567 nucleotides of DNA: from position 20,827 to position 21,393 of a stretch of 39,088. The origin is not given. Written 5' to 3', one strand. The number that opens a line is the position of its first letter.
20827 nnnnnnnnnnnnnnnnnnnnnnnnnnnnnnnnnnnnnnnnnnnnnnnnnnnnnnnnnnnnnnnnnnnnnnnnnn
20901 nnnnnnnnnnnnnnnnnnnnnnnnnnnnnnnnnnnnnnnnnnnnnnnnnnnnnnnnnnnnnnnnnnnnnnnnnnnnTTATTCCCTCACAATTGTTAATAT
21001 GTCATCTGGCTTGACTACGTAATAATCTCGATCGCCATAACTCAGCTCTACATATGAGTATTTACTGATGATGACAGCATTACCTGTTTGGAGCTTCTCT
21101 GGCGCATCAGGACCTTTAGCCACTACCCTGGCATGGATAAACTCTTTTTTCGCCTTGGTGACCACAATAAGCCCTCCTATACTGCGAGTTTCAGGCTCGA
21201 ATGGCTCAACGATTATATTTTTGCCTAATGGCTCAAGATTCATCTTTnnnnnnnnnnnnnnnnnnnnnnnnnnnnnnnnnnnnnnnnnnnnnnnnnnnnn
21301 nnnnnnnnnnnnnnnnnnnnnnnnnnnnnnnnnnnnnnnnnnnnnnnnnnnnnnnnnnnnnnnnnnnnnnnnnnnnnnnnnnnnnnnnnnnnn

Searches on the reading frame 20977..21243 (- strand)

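Call 107: search_protein_families(library=phrogs, proteins=[window:20977-21243:-], max_evalue=0.001)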
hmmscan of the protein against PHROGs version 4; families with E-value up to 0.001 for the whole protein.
window:20977-21243:- (88 aa): 1 family
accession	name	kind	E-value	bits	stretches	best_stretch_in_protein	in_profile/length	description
phrog_3188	-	other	1.6e-14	54.5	1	1-87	1-95/96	co-chaperonin GroES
